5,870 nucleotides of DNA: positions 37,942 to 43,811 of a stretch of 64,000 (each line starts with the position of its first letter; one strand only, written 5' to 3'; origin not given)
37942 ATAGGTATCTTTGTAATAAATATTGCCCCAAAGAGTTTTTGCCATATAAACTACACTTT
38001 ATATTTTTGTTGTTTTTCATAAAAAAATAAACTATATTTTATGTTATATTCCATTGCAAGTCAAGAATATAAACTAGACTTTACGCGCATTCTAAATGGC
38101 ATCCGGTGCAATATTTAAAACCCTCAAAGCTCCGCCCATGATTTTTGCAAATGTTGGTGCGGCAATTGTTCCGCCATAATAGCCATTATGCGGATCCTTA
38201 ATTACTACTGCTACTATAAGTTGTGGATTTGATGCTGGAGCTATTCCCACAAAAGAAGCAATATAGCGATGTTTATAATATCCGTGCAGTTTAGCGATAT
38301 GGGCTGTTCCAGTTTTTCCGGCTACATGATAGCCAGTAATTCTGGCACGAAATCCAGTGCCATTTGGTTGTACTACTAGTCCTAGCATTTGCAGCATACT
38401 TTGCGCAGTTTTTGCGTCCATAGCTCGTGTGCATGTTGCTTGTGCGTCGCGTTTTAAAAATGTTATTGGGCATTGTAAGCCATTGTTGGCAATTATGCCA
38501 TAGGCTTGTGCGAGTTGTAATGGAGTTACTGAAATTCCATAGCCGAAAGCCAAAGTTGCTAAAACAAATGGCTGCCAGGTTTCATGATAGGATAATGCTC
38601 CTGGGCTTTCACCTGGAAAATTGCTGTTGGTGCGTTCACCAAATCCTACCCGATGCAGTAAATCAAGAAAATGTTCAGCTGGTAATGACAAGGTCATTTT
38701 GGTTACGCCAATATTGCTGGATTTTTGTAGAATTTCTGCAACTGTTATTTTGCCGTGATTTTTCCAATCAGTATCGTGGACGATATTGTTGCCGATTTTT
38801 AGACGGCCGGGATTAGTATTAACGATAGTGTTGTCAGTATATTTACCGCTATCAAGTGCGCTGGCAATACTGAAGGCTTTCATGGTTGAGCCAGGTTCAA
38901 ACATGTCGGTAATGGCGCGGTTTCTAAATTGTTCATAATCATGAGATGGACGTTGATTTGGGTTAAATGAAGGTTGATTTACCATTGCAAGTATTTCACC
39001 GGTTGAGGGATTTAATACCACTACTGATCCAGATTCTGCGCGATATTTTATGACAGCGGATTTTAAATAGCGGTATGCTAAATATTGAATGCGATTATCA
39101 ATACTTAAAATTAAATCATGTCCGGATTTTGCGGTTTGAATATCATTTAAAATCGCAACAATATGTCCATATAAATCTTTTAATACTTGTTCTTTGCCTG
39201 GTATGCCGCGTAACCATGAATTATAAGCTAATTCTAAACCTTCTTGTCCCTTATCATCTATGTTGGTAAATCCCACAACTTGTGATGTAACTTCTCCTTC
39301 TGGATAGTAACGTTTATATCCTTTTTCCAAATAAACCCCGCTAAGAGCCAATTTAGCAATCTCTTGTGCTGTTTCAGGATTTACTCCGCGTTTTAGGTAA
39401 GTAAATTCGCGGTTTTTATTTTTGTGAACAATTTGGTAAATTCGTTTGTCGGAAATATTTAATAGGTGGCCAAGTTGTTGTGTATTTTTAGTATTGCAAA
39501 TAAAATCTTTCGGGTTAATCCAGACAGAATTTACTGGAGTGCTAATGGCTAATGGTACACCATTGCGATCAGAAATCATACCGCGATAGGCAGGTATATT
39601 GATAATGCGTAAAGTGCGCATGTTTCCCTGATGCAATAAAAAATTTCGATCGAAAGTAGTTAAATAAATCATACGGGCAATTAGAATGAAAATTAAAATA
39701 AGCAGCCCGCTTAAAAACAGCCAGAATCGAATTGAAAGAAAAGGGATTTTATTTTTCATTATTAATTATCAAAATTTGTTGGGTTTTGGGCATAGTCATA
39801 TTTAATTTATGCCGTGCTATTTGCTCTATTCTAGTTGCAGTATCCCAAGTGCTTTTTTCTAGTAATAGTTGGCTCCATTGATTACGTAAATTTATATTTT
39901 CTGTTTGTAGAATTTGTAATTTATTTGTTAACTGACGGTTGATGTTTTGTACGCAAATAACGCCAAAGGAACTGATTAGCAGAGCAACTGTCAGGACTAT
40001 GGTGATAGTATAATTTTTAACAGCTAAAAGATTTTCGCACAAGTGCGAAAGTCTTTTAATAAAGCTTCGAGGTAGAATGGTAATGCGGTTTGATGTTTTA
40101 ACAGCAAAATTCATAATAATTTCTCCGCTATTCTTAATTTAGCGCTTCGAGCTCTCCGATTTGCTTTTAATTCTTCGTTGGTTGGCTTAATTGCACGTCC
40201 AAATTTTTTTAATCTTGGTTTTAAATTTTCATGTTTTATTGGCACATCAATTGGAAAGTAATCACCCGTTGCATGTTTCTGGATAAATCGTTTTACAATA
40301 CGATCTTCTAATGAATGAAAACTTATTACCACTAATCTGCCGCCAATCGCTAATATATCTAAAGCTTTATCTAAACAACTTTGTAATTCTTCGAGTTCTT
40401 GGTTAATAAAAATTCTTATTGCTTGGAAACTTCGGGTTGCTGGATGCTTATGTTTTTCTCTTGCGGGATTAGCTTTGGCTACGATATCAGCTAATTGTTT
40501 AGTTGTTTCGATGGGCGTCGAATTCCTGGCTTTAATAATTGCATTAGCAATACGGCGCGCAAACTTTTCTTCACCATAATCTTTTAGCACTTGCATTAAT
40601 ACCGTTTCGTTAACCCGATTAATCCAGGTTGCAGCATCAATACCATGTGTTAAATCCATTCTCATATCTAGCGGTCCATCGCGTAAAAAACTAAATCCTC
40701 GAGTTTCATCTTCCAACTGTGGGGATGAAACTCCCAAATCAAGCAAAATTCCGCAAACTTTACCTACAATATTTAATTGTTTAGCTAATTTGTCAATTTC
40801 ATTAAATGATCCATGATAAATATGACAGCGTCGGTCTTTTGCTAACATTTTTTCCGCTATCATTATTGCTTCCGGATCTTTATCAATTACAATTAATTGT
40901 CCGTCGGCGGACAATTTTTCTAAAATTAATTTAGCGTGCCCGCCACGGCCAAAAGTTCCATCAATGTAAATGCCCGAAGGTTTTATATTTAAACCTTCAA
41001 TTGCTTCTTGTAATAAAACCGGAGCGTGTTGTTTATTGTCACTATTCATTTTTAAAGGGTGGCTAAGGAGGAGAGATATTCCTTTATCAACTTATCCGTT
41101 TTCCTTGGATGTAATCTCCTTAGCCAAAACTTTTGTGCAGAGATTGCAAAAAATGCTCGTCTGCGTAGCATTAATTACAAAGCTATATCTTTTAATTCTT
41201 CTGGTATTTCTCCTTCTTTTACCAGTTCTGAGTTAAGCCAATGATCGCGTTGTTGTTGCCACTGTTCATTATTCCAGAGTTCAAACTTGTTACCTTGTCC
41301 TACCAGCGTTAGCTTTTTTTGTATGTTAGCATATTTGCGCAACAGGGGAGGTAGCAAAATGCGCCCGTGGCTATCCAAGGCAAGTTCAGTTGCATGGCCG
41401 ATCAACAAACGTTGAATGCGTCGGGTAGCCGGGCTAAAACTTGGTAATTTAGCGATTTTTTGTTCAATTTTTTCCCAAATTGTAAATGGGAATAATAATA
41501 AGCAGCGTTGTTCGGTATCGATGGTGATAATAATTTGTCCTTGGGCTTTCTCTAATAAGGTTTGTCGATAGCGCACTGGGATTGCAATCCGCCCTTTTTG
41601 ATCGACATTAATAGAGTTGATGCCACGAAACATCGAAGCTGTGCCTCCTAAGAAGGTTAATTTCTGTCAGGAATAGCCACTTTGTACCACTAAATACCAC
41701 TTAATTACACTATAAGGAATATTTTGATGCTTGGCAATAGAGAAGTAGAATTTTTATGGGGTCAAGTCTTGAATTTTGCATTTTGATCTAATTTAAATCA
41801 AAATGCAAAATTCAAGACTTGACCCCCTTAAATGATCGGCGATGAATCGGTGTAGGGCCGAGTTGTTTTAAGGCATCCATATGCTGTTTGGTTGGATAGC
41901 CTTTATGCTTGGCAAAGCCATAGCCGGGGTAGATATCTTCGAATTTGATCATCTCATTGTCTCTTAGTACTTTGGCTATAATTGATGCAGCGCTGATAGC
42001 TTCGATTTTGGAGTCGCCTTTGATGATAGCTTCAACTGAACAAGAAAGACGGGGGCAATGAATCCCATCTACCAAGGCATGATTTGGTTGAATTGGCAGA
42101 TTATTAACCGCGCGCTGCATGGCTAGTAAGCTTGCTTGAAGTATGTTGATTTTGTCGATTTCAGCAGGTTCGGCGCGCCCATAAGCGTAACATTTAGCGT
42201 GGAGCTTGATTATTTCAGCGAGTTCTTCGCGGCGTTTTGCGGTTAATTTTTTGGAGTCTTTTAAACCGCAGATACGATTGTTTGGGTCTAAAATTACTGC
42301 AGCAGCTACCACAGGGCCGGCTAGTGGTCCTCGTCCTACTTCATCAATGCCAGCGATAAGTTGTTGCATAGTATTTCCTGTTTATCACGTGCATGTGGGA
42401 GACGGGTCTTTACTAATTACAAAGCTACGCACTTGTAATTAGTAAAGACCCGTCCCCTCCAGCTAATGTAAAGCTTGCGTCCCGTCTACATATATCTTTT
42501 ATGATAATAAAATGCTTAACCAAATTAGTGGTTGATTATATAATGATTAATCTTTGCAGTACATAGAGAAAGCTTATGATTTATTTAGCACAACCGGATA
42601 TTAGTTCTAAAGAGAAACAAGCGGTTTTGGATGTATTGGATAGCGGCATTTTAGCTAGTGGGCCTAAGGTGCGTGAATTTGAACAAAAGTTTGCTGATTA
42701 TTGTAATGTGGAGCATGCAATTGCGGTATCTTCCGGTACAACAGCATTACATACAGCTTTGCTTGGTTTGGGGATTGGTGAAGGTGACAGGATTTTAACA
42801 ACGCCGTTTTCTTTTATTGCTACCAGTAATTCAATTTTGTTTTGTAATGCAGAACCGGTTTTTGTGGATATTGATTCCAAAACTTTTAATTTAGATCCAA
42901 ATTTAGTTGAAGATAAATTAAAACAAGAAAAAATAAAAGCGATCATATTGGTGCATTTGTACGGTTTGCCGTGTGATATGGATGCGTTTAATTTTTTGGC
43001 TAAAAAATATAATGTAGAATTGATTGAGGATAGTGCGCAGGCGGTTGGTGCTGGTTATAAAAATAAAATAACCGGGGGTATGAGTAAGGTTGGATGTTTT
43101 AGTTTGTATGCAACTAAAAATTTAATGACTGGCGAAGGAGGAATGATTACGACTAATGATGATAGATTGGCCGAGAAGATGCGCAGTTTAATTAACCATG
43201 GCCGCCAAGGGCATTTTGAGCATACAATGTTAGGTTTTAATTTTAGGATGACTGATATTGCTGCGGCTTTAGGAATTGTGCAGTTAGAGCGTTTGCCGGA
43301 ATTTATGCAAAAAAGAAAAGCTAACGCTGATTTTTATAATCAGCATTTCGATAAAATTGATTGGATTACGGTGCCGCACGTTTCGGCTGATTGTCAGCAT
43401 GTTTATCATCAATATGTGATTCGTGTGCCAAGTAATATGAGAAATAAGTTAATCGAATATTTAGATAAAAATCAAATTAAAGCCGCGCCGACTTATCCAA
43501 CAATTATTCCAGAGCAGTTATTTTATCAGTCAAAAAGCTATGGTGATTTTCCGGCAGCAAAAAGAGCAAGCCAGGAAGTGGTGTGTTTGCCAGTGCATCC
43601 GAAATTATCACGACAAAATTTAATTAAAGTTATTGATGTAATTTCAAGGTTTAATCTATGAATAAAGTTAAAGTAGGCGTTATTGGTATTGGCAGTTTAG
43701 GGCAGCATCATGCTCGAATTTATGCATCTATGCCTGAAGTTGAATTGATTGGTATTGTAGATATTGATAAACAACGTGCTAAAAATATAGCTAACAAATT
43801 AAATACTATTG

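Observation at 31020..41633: dcw cell-division cluster interrupted by a hipA-HTH toxin module between ftsI and murE, with murF and murG absent from their canonical slots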

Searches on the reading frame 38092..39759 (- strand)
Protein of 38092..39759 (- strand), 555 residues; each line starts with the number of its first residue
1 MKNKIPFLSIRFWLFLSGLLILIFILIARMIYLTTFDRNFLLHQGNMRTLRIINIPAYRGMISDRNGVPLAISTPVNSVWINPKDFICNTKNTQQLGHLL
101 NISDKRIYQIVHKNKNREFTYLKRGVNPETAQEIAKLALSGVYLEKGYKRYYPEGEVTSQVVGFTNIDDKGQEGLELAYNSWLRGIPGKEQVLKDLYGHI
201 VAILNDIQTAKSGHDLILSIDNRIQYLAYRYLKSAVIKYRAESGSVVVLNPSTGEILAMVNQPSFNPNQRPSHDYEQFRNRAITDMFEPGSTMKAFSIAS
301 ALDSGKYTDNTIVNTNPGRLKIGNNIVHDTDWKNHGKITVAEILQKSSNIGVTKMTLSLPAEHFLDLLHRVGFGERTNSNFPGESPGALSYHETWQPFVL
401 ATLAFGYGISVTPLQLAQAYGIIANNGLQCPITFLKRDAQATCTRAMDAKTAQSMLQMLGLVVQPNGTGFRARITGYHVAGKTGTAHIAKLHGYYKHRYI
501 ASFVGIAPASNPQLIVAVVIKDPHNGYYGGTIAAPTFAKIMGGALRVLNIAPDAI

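Call 3: search_protein_families(library=pfam, proteins=[window:38092-39759:-])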
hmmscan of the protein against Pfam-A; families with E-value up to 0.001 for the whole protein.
window:38092-39759:- (555 aa): 3 families
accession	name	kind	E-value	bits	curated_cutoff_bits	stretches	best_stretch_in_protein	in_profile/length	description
PF00905.27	Transpeptidase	-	2.8e-81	273.4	22.1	1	244-541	1-298/299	Penicillin binding protein transpeptidase domain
PF03717.20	PBP_dimer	-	9.1e-24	85.3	24.4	1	55-202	2-177/180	Penicillin-binding Protein dimerisation domain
PF21922.1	PBP_dimer_2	-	1.9e-05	25.3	27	1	147-186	22-60/83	Penicillin binding protein A dimerisation domain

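Call 4: search_protein_families(library=ncbifam, proteins=[window:38092-39759:-])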
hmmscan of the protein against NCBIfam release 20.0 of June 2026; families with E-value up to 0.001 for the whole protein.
window:38092-39759:- (555 aa): 25 families
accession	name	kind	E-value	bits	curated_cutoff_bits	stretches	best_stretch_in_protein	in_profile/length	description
NF053573.1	PBP2_PenA_Neis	exception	2.6e-156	521.5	1105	1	11-552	27-568/572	peptidoglycan D,D-transpeptidase PBP2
NF011685.0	PRK15105.1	subfamily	1.2e-151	506.2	737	1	3-555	15-568/588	peptidoglycan glycosyltransferase FtsI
TIGR02214.1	spoVD_pbp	equivalog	1.5e-115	387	688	1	14-553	4-563/636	stage V sporulation protein D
TIGR03423.1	pbp2_mrdA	equivalog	6.3e-92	309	455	1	11-544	2-590/593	penicillin-binding protein 2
NF038271.1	strep_PBP2X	exception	3.3e-49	167.8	1050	1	23-525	34-595/750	penicillin-binding protein PBP2X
NF051842.1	PBP4_5_Efaec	equivalog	5.6e-41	140.7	700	1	52-493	158-620/668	penicillin-binding protein PBP4(5)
NF008061.0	PRK10795.1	equivalog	4.6e-38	131.2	962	2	167-541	203-613/634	peptidoglycan DD-transpeptidase MrdA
TIGR02074.1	PBP_1a_fam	subfamily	1.5e-33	116.4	508.75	1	208-542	218-530/535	PBP1A family penicillin-binding protein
NF033378.1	MECD_PBP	exception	9e-24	83.7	1450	1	50-541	144-662/678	PBP2a family beta-lactam-resistant peptidoglycan transpeptidase MecD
NF038278.1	strep_PBP2B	exception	5.7e-23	81.2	975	1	163-428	255-538/678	penicillin-binding protein PBP2B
NF000237.1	MECA_PBP2A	equivalog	2.6e-21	75.6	750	1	49-525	141-638/668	PBP2a family beta-lactam-resistant peptidoglycan transpeptidase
NF000407.1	MECC_PBP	exception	6.1e-20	71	1500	1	71-526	193-636/665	PBP2a family beta-lactam-resistant peptidoglycan transpeptidase MecC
NF051885.1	tranpepglycosPbpC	equivalog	6.9e-17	61.3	900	1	214-543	290-592/632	multimodular transpeptidase-transglycosylase PbpC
NF000409.1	MECA_pure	exception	2e-16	59.6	1490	1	49-524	141-637/668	PBP2a family beta-lactam-resistant peptidoglycan transpeptidase MecA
NF000406.1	MECB_PBP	exception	3.9e-16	58.6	1450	1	51-541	142-659/674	PBP2a family beta-lactam-resistant peptidoglycan transpeptidase MecB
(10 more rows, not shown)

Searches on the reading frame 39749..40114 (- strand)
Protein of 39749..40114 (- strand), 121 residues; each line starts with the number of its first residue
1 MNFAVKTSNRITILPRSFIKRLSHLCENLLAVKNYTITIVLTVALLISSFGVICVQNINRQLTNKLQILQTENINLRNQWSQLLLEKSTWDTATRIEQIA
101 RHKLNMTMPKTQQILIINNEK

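Call 3: search_protein_families(library=pfam, proteins=[window:39749-40114:-])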
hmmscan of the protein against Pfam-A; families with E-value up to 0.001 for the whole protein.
window:39749-40114:- (121 aa): 2 families
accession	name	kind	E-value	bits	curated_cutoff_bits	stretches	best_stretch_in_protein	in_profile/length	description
PF04999.18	FtsL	-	1.3e-19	70.5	22.9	1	34-118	12-96/97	Cell division protein FtsL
PF04977.20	DivIC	-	3.2e-06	27.3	28.9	1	47-117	7-78/80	Septum formation initiator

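Call 4: search_protein_families(library=ncbifam, proteins=[window:39749-40114:-])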
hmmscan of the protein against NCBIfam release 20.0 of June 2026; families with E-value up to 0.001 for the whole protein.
window:39749-40114:- (121 aa): 2 families
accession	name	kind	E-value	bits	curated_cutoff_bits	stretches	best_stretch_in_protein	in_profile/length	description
TIGR02209.1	ftsL_broad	equivalog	6e-19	67.7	42.45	1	38-117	5-84/85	cell division protein FtsL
NF008040.0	PRK10772.1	equivalog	3.2e-08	33.5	96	1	32-110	21-99/109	cell division protein FtsL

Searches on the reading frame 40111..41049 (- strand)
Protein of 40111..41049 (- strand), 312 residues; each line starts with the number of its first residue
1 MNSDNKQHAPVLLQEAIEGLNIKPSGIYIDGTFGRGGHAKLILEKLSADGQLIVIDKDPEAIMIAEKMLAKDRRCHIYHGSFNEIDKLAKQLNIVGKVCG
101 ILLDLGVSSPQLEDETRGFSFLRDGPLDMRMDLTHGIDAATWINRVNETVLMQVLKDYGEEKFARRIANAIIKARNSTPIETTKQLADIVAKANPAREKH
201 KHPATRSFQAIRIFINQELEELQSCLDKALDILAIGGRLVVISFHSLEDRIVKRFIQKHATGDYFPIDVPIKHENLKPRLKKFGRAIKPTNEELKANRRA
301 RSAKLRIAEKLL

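Call 3: search_protein_families(library=pfam, proteins=[window:40111-41049:-])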
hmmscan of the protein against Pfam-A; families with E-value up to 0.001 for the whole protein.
window:40111-41049:- (312 aa): 1 family
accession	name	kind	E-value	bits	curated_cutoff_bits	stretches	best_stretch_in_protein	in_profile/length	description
PF01795.25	Methyltransf_5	-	9.8e-116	387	27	1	6-310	2-308/309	MraW methylase family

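Call 4: search_protein_families(library=ncbifam, proteins=[window:40111-41049:-])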
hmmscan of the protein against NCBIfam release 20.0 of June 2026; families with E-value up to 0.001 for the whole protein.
window:40111-41049:- (312 aa): 2 families
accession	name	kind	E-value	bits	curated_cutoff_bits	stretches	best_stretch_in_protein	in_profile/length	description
TIGR00006.1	TIGR00006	equivalog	2.6e-119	398.3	154.3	1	4-310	3-309/310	16S rRNA (cytosine(1402)-N(4))-methyltransferase RsmH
NF053511.1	tRNA_U34_MnmM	equivalog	3.4e-05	23.5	135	1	21-97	14-88/183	tRNA 5-(aminomethyl)-2-thiouridylate-methyltransferase MnmM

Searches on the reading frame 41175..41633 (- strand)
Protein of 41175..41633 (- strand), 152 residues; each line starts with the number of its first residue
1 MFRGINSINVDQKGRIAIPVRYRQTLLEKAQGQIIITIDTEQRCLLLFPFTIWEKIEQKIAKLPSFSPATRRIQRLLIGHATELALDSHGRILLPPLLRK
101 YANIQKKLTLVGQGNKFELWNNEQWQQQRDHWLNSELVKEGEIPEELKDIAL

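Call 3: search_protein_families(library=pfam, proteins=[window:41175-41633:-])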
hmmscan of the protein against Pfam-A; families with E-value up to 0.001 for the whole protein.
window:41175-41633:- (152 aa): 1 family
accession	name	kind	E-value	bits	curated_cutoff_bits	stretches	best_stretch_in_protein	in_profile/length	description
PF02381.23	MraZ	-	2e-34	117.8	23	2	77-131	1-55/72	MraZ protein, putative antitoxin-like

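Call 4: search_protein_families(library=ncbifam, proteins=[window:41175-41633:-])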
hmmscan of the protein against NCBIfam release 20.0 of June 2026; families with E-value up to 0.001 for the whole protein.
window:41175-41633:- (152 aa): 7 families
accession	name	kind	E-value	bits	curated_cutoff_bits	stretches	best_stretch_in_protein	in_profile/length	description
TIGR00242.1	TIGR00242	equivalog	4.8e-44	149.8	98.35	1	1-151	1-143/144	division/cell wall cluster transcriptional repressor MraZ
NF001476.0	PRK00326.2-2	equivalog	1.3e-29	103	162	1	1-140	4-150/163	division/cell wall cluster transcriptional repressor MraZ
NF001482.0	PRK00326.3-4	equivalog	1.3e-28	99.7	168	1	1-130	1-142/160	division/cell wall cluster transcriptional repressor MraZ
NF001477.0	PRK00326.2-4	equivalog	1e-24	87.2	162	1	5-130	7-132/155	division/cell wall cluster transcriptional repressor MraZ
NF001483.0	PRK00326.3-5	equivalog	2.1e-19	70.3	239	1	4-127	5-129/155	division/cell wall cluster transcriptional repressor MraZ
NF001475.0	PRK00326.2-1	equivalog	5.9e-17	62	257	1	9-127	11-129/149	division/cell wall cluster transcriptional repressor MraZ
NF006352.0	PRK08577.1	equivalog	5e-06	26.6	140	1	7-55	6-54/136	hypothetical protein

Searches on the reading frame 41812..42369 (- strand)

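Call 6: search_protein_families(library=ncbifam, proteins=[window:41812-42369:-], max_evalue=1e-10)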
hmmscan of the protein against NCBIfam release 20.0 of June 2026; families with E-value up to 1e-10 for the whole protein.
window:41812-42369:- (185 aa): 9 families
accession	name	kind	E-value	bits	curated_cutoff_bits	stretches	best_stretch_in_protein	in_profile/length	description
NF000596.1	PRK00015.1-4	equivalog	1.7e-85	285.5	251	1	4-184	1-181/186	ribonuclease HII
NF000594.1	PRK00015.1-1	equivalog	2e-77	260.2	243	1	3-184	69-249/251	ribonuclease HII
NF000595.1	PRK00015.1-3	equivalog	1.4e-74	250.2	167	1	3-184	2-185/188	ribonuclease HII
NF010537.0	PRK13925.1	equivalog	3.9e-62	209.5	252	1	2-181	9-193/200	ribonuclease HII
NF010538.0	PRK13926.1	equivalog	1.2e-56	192.3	285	1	4-184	23-202/213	ribonuclease HII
NF000598.1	PRK00015.2-2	equivalog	5.6e-56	189.4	273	1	5-183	22-203/203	ribonuclease HII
NF000600.1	PRK00015.2-4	equivalog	5.8e-51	173.1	364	1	5-184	30-211/212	ribonuclease HII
NF011119.0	PRK14550.1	equivalog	8.5e-32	110.8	350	1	5-181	2-186/204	ribonuclease HII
TIGR00729.1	TIGR00729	equivalog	2.5e-23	83.2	123.3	1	5-151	1-168/207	ribonuclease HII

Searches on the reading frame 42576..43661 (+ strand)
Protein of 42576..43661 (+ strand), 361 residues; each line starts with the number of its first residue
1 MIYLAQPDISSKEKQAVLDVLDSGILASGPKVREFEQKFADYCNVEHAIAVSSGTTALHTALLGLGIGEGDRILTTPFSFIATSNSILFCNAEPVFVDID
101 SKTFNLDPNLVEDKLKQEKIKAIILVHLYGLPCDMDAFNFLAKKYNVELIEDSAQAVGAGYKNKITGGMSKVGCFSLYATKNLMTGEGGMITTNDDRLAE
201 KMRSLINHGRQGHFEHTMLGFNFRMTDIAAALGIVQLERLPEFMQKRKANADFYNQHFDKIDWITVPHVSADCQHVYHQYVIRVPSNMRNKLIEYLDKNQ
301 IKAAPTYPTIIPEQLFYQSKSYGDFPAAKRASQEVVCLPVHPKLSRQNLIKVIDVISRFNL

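Call 6: search_protein_families(library=ncbifam, proteins=[window:42576-43661:+], max_evalue=1e-10)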
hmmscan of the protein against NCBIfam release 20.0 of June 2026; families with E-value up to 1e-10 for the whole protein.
window:42576-43661:+ (361 aa): 7 families
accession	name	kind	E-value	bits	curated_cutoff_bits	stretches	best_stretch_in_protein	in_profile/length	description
TIGR03588.1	PseC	equivalog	3.2e-96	322.5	423.5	1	4-358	4-378/380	UDP-4-amino-4,6-dideoxy-N-acetyl-beta-L-altrosamine transaminase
TIGR04181.1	NHT_00031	hypoth_equivalog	2.2e-90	303.2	420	1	2-339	1-357/359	LegC family aminotransferase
NF008658.2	PRK11658.1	equivalog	9.8e-74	248.3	631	1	4-357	7-374/379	UDP-4-amino-4-deoxy-L-arabinose aminotransferase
NF008687.0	PRK11706.1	equivalog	5.5e-63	213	375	1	1-359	1-373/375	dTDP-4-amino-4,6-dideoxygalactose transaminase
TIGR04427.1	PLP_DesI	equivalog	2.3e-57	194.9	650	1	21-356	42-379/390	dTDP-4-dehydro-6-deoxyglucose aminotransferase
NF011936.0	PRK15407.1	equivalog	1e-53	182.6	423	2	11-211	46-253/440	lipopolysaccharide biosynthesis protein RfbH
TIGR02379.1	ECA_wecE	subfamily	7.5e-53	179.6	434.85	1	1-358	1-373/376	dTDP-4-amino-4,6-dideoxy-D-glucose transaminase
